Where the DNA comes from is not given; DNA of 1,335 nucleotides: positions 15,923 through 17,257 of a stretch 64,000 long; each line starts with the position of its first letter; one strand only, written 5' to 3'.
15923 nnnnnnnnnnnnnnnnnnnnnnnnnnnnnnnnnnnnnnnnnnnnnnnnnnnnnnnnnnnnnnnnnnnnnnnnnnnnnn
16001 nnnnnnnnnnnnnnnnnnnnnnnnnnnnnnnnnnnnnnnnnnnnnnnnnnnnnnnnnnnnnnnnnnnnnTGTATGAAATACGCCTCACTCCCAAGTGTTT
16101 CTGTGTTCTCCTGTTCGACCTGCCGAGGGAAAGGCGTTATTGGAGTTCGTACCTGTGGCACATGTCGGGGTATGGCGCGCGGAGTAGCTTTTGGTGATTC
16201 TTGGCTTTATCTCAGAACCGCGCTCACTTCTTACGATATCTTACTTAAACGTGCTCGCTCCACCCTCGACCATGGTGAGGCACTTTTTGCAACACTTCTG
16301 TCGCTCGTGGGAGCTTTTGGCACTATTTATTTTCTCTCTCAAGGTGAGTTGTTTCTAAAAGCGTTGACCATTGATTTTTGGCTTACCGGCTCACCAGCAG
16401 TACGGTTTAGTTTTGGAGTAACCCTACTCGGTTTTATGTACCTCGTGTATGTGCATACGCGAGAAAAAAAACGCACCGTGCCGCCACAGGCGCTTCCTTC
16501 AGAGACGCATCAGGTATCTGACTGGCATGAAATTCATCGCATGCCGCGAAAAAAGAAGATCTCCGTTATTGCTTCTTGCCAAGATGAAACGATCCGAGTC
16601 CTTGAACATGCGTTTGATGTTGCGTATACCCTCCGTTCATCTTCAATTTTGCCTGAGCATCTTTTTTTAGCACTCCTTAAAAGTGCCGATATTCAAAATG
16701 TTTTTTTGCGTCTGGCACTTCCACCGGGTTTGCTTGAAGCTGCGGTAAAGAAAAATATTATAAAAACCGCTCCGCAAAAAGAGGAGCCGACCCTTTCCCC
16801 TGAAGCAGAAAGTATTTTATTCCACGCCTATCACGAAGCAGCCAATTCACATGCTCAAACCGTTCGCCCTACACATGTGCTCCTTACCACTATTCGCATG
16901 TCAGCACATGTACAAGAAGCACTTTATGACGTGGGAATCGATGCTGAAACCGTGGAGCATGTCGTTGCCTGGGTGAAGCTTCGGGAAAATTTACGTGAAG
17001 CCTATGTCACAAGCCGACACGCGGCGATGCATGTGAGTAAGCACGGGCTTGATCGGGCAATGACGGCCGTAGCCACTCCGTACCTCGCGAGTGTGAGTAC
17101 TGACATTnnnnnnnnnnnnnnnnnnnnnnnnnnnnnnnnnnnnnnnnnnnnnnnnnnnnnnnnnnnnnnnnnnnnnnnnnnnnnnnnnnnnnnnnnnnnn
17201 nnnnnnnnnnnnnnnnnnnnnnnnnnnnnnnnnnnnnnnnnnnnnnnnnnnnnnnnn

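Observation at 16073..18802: Membrane-anchored ClpA/ClpB-family AAA+ protein with an N-terminal DnaJ-type zinc-finger pair and a dead first ATPase domain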

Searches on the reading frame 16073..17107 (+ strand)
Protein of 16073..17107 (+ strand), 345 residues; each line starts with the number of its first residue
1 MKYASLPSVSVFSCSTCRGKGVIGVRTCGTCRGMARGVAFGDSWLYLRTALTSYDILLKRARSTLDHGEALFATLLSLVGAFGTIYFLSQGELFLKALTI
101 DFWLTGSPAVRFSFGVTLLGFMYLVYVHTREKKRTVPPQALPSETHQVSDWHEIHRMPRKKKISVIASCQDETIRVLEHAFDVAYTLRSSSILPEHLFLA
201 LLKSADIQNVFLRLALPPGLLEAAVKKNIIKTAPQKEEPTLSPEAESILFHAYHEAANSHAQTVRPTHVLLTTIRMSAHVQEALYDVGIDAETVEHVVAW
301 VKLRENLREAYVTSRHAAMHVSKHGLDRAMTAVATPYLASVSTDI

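Call 25: find_related_loci(query=A3, collection=genome_contigs, flank=6000)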
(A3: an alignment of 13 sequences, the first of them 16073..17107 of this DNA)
Query A3 (345 aa) in genome_contigs; peptide patterns used: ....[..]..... (x = any residue, [..] = any of these).
281 stretches matched a pattern; 231 encode a relative of the query (tblastn E <= 1e-3); the best 80 are kept; 80 distinct loci.
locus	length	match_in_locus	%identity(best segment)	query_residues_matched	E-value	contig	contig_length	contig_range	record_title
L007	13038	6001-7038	36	9-345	2e-63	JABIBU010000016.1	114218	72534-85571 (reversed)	MAG: Candidatus Magasanikbacteria bacterium isolate SI048_bin34 k141_1018967, whole genome shotgun sequence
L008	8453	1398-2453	34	1-345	1e-63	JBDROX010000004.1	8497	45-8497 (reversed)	MAG: Candidatus Magasanikbacteria bacterium isolate MEGAHIT-group-1.981 k141_10646077, whole genome shotgun sequence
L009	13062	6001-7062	33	1-345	2e-63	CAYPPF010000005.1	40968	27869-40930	MAG TPA_asm: uncultured Gammaproteobacteria bacterium isolate SRP200020_co3_83 genome assembly, contig: NODE_1296_length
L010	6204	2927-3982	35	8-345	4e-62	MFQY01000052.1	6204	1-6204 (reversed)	MAG: Candidatus Magasanikbacteria bacterium RIFOXYC2_FULL_40_16 rifoxyc2_full_scaffold_5685, whole genome shotgun sequen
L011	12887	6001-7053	33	1-345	5e-62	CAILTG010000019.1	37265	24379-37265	MAG: Candidatus Magasanikbacteria bacterium isolate MJ-time_bin-2094 genome assembly, contig: bin-2094:019/101, whole ge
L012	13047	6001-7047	35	1-345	6e-62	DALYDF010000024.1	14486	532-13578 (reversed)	MAG TPA_asm: Candidatus Magasanikbacteria bacterium isolate CTOTU14220 NODE_945_length_14486_cov_3.463516, whole genome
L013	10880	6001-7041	35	7-345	4e-61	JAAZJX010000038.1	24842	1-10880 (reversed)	MAG: Candidatus Magasanikiibacteriota bacterium isolate AS22ysBPME_155 69058_AS22, whole genome shotgun sequence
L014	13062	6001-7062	35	1-345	7e-61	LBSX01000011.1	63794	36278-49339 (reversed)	MAG: Candidatus Magasanikbacteria bacterium GW2011_GWC2_37_14 US42_C0011, whole genome shotgun sequence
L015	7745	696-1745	34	1-345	4e-60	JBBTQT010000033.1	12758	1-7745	MAG: Patescibacteria group bacterium isolate H41-bin209_1 H41_bin209_1_000000000033, whole genome shotgun sequence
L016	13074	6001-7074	35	1-345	2e-59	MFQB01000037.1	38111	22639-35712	MAG: Candidatus Magasanikbacteria bacterium RIFCSPHIGHO2_02_FULL_47_14 rifcsphigho2_02_scaffold_4498, whole genome shotg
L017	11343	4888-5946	32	1-345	5e-59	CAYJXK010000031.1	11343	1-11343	MAG TPA_asm: uncultured Gammaproteobacteria bacterium isolate ERP125453_co1_500 genome assembly, contig: NODE_6526_lengt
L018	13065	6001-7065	31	1-345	1e-58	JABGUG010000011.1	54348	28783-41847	MAG: Candidatus Parcubacteria bacterium isolate SI034_bin149 k141_529118, whole genome shotgun sequence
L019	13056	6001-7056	34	1-345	8e-59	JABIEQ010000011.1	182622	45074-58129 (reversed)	MAG: Candidatus Magasanikbacteria bacterium isolate SI053_bin100 k141_565535, whole genome shotgun sequence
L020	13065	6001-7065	33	1-345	9e-59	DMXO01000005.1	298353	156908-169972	MAG TPA_asm: Candidatus Magasanikbacteria bacterium isolate UBA11699 contig_358, whole genome shotgun sequence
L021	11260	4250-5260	34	14-345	3e-58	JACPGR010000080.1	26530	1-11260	MAG: Candidatus Magasanikbacteria bacterium isolate NC_groundwater_393_Ag_B-0.1um_39_15 GD18-4_B1_scaffold_1576133, whol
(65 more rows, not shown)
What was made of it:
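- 17045..17086 (+): Near-invariant family-specific motif in the N-domain-to-D1 linker, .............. (residues 325-338). It served as the pattern that found 231 genomes (call 25).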

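Call 30: search_protein_representatives(alignment_id=A3)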
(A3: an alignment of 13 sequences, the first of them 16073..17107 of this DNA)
Query: 13 sequences, 349 profile positions. Proteins with E-value up to 0.001 (for the whole library): 4136; up to 1e-10: 599; up to 1e-30: 193. The best 150 are listed.
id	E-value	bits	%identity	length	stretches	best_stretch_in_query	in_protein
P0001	3.8e-107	374.8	-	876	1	34-349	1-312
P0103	2.6e-105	368.7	-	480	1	1-348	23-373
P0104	2.1e-103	362.4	-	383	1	3-349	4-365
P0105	3.8e-100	351.8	-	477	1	5-349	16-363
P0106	1.8e-94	333.1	-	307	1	1-301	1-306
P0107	8.3e-93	327.6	-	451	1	4-349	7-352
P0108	1.6e-91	323.4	-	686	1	5-349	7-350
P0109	3.5e-91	322.2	-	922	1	1-349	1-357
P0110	5.2e-91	321.7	-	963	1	4-349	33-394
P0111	5.3e-90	318.4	-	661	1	4-349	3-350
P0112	1.1e-88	314.0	-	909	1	7-349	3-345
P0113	5.0e-86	305.3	-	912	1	6-349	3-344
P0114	6.4e-86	305.0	-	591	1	12-349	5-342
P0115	1.0e-85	304.3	-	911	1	10-349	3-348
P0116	2.1e-85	303.3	-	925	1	3-349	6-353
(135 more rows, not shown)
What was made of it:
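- There are 193 representative clusters at E<=1e-30 with the same N-terminal architecture (call 30) and 231 species genomes (call 25). The ORF is intact in hundreds of genomes (calls 25, 30).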

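Call 46: search_protein_families(library=pfam, alignment_id=A3, max_evalue=0.1)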
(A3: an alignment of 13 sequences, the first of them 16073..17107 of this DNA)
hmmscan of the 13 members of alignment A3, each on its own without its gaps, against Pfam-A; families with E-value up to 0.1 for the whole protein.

A. member 1, window:16073-17107:+ (345 aa): 4 families
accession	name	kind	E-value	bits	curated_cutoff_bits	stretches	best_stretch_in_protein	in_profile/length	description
PF02861.25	Clp_N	-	0.0021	18.6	20.7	1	180-227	1-50/53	Clp amino terminal domain, pathogenicity island component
PF07171.17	MlrC_C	-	0.024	15.3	27.2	1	264-325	106-165/178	MlrC C-terminus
PF00684.25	DnaJ_CXXCXGXG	-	0.028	15.1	32.7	1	13-33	43-63/65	DnaJ central domain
PF17855.7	MCM_lid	-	0.075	14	27.4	0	229-278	6-60/87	MCM AAA-lid domain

B. families by the number of members that match (of 13 scanned): 10 families
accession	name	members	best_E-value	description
PF00684.25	DnaJ_CXXCXGXG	8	0.0052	DnaJ central domain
PF02861.25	Clp_N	6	8.3e-08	Clp amino terminal domain, pathogenicity island component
PF15777.11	Anti-TRAP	6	0.00089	Tryptophan RNA-binding attenuator protein inhibitory protein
PF17855.7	MCM_lid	2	0.062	MCM AAA-lid domain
PF25436.1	BSD2_CRD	1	0.014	BSD2 cysteine rich domain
PF16419.11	CNOT1_HEAT_N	1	0.019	CCR4-NOT transcription complex subunit 1 HEAT repeat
PF07171.17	MlrC_C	1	0.024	MlrC C-terminus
PF11890.14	DUF3410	1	0.034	Domain of unknown function (DUF3410)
PF23475.1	zf-Tbcl_FmdE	1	0.035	FmdE treble clef zinc finger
PF06197.19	DUF998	1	0.044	Protein of unknown function (DUF998)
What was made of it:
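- On DnaJ-type cysteine-rich zinc finger (PF00684): Eight of 13 relatives hit it, all sub-threshold (call 46).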
